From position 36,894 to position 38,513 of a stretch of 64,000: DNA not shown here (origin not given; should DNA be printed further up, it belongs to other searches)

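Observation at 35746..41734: Three tandem paralogs of an unassigned ~11-TM membrane protein, coupled to an ACT protein and an amino-acid permease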

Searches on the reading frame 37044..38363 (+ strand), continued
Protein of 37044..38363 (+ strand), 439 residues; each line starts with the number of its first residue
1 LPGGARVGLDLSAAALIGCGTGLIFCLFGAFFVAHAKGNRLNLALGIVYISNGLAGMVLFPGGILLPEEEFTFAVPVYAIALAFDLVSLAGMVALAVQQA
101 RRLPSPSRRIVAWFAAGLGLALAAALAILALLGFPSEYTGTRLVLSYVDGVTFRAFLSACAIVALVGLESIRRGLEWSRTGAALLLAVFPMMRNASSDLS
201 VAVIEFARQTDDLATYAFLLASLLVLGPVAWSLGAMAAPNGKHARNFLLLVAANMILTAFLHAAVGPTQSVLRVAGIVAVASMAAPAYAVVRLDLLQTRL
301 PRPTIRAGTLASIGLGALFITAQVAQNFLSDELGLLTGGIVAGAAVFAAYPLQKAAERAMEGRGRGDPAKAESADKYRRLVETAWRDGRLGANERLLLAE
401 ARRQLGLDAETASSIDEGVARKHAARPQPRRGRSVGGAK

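Call 29: predict_structure(alignment_id=A3)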
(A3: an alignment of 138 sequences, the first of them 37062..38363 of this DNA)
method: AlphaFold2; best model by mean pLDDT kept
length: 433 residues; sequences in the alignment: 138
mean_pLDDT: 89.1   pTM: 0.80
mean pLDDT of the five models: 89.1, 88.0, 87.7, 87.6, 87.0
residues with pLDDT >= 90: 288; 70-90: 113; 50-70: 32; < 50: 0
segments of 3 or more residues with pLDDT < 50: none
pLDDT, mean of each block of 10 residues (from residue 1): 85 93 96 96 97 91 87 96 98 98 97 93 87 86 94 97 97 95 94 92 93 91 97 96 96 90 81 91 94 76 71 71 67 74 79 73 87 97 96 97 96 94 67 52
secondary structure, 60 per line:
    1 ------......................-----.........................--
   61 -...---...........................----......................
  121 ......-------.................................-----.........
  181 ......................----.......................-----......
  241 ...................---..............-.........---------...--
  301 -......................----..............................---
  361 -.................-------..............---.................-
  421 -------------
elements in order: H7-28 H34-58 H68-94 H99-126 H134-166 H172-202 H207-229 H235-259 H263-276 H278-286 H302-323 H328-357 H362-378 H386-399 H403-419
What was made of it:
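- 37062..38363 (+): P2, a 433-aa family member from GTG 37062, overlapping P1 by 11 nt. Bundle 37080-37919, hairpin 37965-38132, type-A tail (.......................) 38145-38318. AlphaFold pLDDT 89.1, pTM 0.80 (call 29).
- Checked: The AlphaFold model gives 9 helices, then a 2-helix hairpin, then 3 tail helices (call 29).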

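Call 32: fold_search(model_id=the predicted structure, library=pdb)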
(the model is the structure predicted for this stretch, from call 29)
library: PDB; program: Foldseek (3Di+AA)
matches with E <= 10: 738; with E <= 0.001: 0
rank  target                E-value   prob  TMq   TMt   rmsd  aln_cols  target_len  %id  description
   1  5uen_B                4.5e-02  0.91  0.23  0.26  25.5       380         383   13  Crystal structure of the human adenosine A1 receptor A1AR-bRIL in complex with the covalent antagonist DU172 at 3.2A r (released 2017-03-01)
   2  5uen_A                1.5e-01  0.72  0.24  0.27  24.0       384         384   12  Crystal structure of the human adenosine A1 receptor A1AR-bRIL in complex with the covalent antagonist DU172 at 3.2A r (released 2017-03-01)
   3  8cic                  1.7e-01  0.54  0.20  0.23  22.8       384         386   10  Crystal structure of stabilized A2A adenosine receptor A2AR-StaR2-bRIL in complex with clinical candidate Etrumadenant (released 2023-05-31)
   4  9il4_A                1.9e-01  0.23  0.15  0.18  19.5       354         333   16  Structure and iron-transporting mechanism of BOCT1 (released 2025-07-02)
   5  9p88_R                2.0e-01  0.57  0.21  0.29  20.2       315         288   10  NTSR1-G11-NTS(8-13) Complex in the Non-Canonical, AHD Open State (NC-Open-Apo) (released 2026-03-25)
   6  8wdf                  2.3e-01  0.25  0.14  0.21  24.5       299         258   11  Chemoreceptor PilJ from Pseudomonas aeruginosa PA14 (released 2024-07-24)
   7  8rwi                  2.5e-01  0.23  0.15  0.17  26.3       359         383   12  Steady state structure of the human adenosine A2A receptor bound to synthetic photoswitch 'StilSwitch2' determined by se (released 2025-01-08)
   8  9a65_B                2.6e-01  0.14  0.12  0.08  61.7       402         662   14  Integrative model of YVAQ-MCPB by crosslinking MS and deep learning (released 2024-09-18)
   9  6d9h_R                3.0e-01  0.66  0.25  0.34  18.3       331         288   12  Cryo-EM structure of the human adenosine A1 receptor-Gi2-protein complex bound to its endogenous agonist (released 2018-06-20)
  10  6zdv                  3.0e-01  0.30  0.18  0.20  25.1       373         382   10  Crystal structure of stabilized A2A adenosine receptor A2AR-StaR2-bRIL in complex with Chromone 5d (released 2020-09-16)
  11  8jpb_R                3.4e-01  0.35  0.19  0.25  20.0       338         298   11  cryo-EM structure of NTSR1-GRK2-Galpha(q) complexes 1 (released 2023-08-09)
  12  9ipy                  3.5e-01  0.25  0.18  0.20  28.3       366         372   11  Structure of JR14a-bound human C3aR (released 2025-04-23)
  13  9p86_R                3.7e-01  0.38  0.19  0.26  20.3       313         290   12  NTSR1-G11-NTS(8-13) Complex in the Canonical, AHD Open State (C-Open-Apo) (released 2026-03-25)
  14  8tf5                  4.2e-01  0.60  0.24  0.28  23.5       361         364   14  Crystal structure of orphan G protein-coupled receptor 6, pseudoapo form (released 2024-12-04)
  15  8zyu_R                4.2e-01  0.38  0.20  0.25  15.9       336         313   11  Cryo-EM structure of neurotensin receptor 1 in complex with beta-arrestin1 and SBI-553 (complex 1) (released 2025-04-16)
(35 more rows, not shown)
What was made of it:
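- The best hits are GPCR-like noise at TM about 0.25 (call 32).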

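Call 35: search_protein_families(library=pfam, proteins=[L007:2243-4645:+, L007:7893-8327:+, L010:5335-5937:-, L010:7727-8389:-, L012:3667-5796:-, L013:2662-4140:+, L013:6042-6704:+, L015:2528-6172:+, L009:3689-4240:+, L016:4340-6118:+], max_evalue=0.001)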
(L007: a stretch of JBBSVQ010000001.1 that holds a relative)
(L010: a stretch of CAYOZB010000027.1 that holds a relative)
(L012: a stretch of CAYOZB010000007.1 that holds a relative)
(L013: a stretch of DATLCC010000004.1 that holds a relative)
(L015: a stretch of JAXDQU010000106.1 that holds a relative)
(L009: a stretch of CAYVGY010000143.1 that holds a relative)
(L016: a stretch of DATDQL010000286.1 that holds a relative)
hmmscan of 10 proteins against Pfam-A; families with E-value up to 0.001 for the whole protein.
L007:2243-4645:+ (800 aa): 6 families
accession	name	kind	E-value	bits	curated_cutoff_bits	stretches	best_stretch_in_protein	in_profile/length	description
PF02518.31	HATPase_c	-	6.1e-24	85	26.4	1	673-782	1-107/111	Histidine kinase-, DNA gyrase B-, and HSP90-like ATPase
PF00512.31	HisKA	-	1.8e-12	47.6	26.9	1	563-628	2-66/66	His Kinase A (phospho-acceptor) domain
PF13426.13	PAS_9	-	5.9e-07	30.1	27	0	314-393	11-89/103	PAS domain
PF08447.18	PAS_3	-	4.7e-06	27.2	25.6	0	444-530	2-89/89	PAS fold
PF00989.32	PAS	-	4.7e-05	23.8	22.6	1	295-401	2-111/113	PAS fold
PF13188.13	PAS_8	-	6.5e-05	23.1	21.8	1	296-340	3-46/65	PAS domain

L007:7893-8327:+ (144 aa): 3 families
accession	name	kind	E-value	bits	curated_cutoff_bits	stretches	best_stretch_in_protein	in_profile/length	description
PF25212.1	HVO_A0114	-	7.9e-12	45.2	27.6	1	75-135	19-79/84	HVO_A0114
PF01047.28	MarR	-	4.4e-05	23.7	24.6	1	76-123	1-48/59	MarR family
PF01022.26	HTH_5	-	4.6e-05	23.7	22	1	79-123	3-46/47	Bacterial regulatory protein, arsR family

L010:5335-5937:- (200 aa): 2 families
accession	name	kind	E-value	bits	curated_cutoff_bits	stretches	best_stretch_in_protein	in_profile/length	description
PF08534.16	Redoxin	-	1.5e-16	61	26.6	1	34-189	2-147/148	Redoxin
PF00578.27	AhpC-TSA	-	2.6e-13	50.4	26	1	88-174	39-122/124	AhpC/TSA family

L010:7727-8389:- (220 aa): 0 families

L012:3667-5796:- (709 aa): 2 families
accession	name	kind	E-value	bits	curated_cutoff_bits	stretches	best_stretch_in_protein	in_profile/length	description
PF13088.12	BNR_2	-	7.4e-12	45.6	31.4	1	275-379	1-103/277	BNR repeat-like domain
PF15892.11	BNR_4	-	1.4e-05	25.1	27.3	0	295-498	65-257/272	BNR repeat-containing family member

L013:2662-4140:+ (492 aa): 1 family
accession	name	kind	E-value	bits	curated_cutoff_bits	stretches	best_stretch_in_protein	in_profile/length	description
PF00294.29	PfkB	-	1.6e-27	97.1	25.8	1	223-468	43-296/302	pfkB family carbohydrate kinase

L013:6042-6704:+ (220 aa): 4 families
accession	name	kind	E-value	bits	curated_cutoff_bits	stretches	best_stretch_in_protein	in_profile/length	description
PF13419.12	HAD_2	-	2.3e-32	113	23.8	1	12-188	1-178/178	Haloacid dehalogenase-like hydrolase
PF00702.32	Hydrolase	-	2.6e-25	90.4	26.4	1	10-182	2-191/191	haloacid dehalogenase-like hydrolase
PF13242.12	Hydrolase_like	-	1.2e-14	54.4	22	1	144-213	3-75/75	HAD-hyrolase-like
PF12710.13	HAD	-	2.7e-11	44.7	27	1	12-176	1-186/189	haloacid dehalogenase-like hydrolase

L015:2528-6172:+ (1214 aa): 3 families
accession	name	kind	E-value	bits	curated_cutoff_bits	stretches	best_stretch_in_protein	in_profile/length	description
PF00176.29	SNF2-rel_dom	-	3.4e-37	128.6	24.9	1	755-1008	1-265/290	SNF2-related domain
PF00271.37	Helicase_C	-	1.4e-14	54.7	23.5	1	1032-1137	4-109/110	Helicase conserved C-terminal domain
PF04851.21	ResIII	-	8.7e-06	26.2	22.5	1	752-896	4-162/164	Type III restriction enzyme, res subunit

L009:3689-4240:+ (183 aa): 0 families

L016:4340-6118:+ (592 aa): 2 families
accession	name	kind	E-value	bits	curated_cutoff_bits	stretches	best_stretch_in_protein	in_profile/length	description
PF01432.26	Peptidase_M3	-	3.2e-42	145.9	27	1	204-578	4-453/457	Peptidase family M3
PF08439.15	Peptidase_M3_N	-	3.7e-08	33.9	25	1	120-173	2-58/70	Oligopeptidase F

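Call 36: find_encoding_contigs(protein=P0027, flank=8000, max_places=2)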
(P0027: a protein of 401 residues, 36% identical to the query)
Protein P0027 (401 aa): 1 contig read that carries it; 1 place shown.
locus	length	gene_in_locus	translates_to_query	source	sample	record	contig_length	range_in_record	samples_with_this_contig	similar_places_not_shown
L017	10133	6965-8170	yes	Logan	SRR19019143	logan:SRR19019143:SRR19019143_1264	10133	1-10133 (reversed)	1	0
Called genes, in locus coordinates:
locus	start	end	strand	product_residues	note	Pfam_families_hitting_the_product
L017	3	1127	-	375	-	?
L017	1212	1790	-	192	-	PF01135:PCMT, PF08704:GCD14 (weak), PF13847:Methyltransf_31 (weak)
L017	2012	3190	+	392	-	-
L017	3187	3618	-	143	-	PF13840:ACT_7 (weak)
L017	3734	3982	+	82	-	-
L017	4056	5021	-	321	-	PF00291:PALP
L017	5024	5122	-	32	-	PF24333:DUF7501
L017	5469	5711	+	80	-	-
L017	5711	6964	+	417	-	-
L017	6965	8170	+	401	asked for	-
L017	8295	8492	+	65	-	PF24434:DUF7557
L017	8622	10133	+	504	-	?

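Call 37: find_encoding_contigs(protein=P0009, flank=8000, max_places=2)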
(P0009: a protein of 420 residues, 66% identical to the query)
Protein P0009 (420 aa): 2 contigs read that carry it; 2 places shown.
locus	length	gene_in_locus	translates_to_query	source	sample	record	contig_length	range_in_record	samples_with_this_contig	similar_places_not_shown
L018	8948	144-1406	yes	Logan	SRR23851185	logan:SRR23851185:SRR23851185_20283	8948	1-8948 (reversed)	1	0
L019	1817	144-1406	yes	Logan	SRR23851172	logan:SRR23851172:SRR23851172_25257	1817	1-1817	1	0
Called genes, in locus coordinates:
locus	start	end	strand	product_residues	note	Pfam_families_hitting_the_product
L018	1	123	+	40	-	?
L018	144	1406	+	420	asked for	-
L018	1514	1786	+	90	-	PF13840:ACT_7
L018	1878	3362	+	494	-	PF00324:AA_permease, PF13520:AA_permease_2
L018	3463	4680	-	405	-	PF00999:Na_H_Exchanger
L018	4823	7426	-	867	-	PF03176:MMPL, PF00873:ACR_tran (weak), PF03176:MMPL (weak)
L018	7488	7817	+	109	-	PF06127:Mpo1-like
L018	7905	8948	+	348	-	?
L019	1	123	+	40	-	?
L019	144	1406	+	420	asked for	-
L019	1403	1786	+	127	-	PF21631:A9CJY8-like_N, PF13840:ACT_7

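Call 38: find_encoding_contigs(protein=P0018, flank=8000, max_places=2)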
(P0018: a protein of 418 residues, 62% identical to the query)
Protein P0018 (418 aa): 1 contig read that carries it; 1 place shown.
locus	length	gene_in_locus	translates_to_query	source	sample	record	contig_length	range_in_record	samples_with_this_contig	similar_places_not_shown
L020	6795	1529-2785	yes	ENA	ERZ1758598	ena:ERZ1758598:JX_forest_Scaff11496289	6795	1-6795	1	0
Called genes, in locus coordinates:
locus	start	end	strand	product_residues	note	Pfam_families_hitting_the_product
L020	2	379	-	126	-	?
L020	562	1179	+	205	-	-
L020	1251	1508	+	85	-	PF13237:Fer4_10 (weak), PF12838:Fer4_7, PF13187:Fer4_9 (weak), PF12797:Fer4_2 (weak), PF12837:Fer4_6 (weak), PF13237:Fer4_10 (weak), PF00037:Fer4, PF12838:Fer4_7 (weak), +3 more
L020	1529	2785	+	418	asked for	-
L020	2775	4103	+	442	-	-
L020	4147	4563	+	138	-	PF21631:A9CJY8-like_N, PF13840:ACT_7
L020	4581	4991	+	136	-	PF21631:A9CJY8-like_N, PF13840:ACT_7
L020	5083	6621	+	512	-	PF00324:AA_permease, PF13520:AA_permease_2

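Call 39: find_encoding_contigs(protein=P0024, flank=8000, max_places=2)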
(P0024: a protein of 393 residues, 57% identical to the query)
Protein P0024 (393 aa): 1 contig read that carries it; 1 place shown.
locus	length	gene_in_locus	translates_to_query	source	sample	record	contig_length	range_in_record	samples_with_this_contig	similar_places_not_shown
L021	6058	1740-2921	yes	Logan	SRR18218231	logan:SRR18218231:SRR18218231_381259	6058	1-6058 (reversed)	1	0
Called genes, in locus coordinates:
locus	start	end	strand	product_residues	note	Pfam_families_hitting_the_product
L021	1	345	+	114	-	?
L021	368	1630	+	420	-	-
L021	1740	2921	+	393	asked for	-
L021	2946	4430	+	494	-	PF00324:AA_permease, PF13520:AA_permease_2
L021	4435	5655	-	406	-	PF00999:Na_H_Exchanger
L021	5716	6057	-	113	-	?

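Call 58: search_protein_families(library=padloc, proteins=[window:37062-38363:+], max_evalue=1)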
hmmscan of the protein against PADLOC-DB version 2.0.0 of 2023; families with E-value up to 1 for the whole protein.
window:37062-38363:+ (433 aa): 2 families
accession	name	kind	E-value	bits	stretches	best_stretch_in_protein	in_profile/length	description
PDLC05027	PDC-S48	-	0.0059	13.7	1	363-415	223-275/411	-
PDLC02185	HerA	-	0.047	10.4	1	155-219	368-430/585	-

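Call 71: find_encoding_contigs(protein=P0022, flank=5000, max_places=2)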
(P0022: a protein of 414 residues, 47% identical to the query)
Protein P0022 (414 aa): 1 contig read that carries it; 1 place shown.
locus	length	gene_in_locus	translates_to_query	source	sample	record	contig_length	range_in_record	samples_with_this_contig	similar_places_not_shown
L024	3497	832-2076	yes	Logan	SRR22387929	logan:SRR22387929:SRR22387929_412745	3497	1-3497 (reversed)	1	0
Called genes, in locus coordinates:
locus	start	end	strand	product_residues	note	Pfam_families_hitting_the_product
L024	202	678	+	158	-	PF08327:AHSA1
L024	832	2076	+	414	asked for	-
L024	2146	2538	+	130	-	PF08818:DUF1801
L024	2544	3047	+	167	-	PF08818:DUF1801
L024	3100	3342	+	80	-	-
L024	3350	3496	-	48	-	?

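Call 72: find_encoding_contigs(protein=P0008, flank=5000, max_places=2)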
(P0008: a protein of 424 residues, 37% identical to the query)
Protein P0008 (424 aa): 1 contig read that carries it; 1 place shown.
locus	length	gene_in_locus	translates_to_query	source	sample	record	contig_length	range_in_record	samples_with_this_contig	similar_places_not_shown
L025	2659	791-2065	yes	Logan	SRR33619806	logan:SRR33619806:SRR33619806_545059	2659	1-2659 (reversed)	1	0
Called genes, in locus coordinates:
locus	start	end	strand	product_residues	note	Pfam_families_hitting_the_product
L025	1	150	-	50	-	?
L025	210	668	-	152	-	PF14588:YjgF_endoribonc, PF01042:Ribonuc_L-PSP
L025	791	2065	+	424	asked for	-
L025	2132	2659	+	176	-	?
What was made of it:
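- Tried and rejected: Rejected, because there are two exceptions (calls 71, 72).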

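Call 73: find_encoding_contigs(protein=P0026, flank=5000, max_places=2)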
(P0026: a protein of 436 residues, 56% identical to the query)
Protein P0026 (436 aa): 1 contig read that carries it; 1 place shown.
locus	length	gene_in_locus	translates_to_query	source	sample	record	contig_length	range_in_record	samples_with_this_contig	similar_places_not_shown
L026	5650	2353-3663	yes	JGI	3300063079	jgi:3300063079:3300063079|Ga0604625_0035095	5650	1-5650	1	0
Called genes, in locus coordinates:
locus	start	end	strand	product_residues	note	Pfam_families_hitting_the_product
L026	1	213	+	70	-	?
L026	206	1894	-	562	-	PF01553:Acyltransferase, PF19277:GPAT_C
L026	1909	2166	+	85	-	PF13237:Fer4_10 (weak), PF12838:Fer4_7, PF13187:Fer4_9 (weak), PF12797:Fer4_2 (weak), PF12837:Fer4_6 (weak), PF13237:Fer4_10 (weak), PF00037:Fer4, PF12838:Fer4_7 (weak), +3 more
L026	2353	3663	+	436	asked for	-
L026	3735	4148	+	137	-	PF21631:A9CJY8-like_N (weak), PF13840:ACT_7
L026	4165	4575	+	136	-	PF21631:A9CJY8-like_N, PF13840:ACT_7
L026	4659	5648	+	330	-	?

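Call 75: find_related_loci(query=A3, collection=metagenome_contigs, flank=8000)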
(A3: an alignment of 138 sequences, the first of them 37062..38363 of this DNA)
Query A3 (433 aa) in metagenome_contigs; peptide patterns used: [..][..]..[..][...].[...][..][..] (x = any residue, [..] = any of these).
110 stretches matched a pattern; 8 encode a relative of the query (tblastn E <= 1e-3); 8 distinct loci.
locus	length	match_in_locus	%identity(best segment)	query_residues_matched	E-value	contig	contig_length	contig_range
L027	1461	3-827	77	161-433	1e-139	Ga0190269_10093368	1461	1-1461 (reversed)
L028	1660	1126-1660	58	1-415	3e-43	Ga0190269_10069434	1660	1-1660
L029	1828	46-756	36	217-422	2e-21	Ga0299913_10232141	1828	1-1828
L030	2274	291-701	40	269-401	2e-18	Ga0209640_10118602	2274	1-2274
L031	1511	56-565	39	270-423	8e-18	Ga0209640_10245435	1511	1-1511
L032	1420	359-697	41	299-413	1e-14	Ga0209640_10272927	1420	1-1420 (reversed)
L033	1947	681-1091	43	281-423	1e-13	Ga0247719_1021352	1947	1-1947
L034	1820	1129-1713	34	233-417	5e-12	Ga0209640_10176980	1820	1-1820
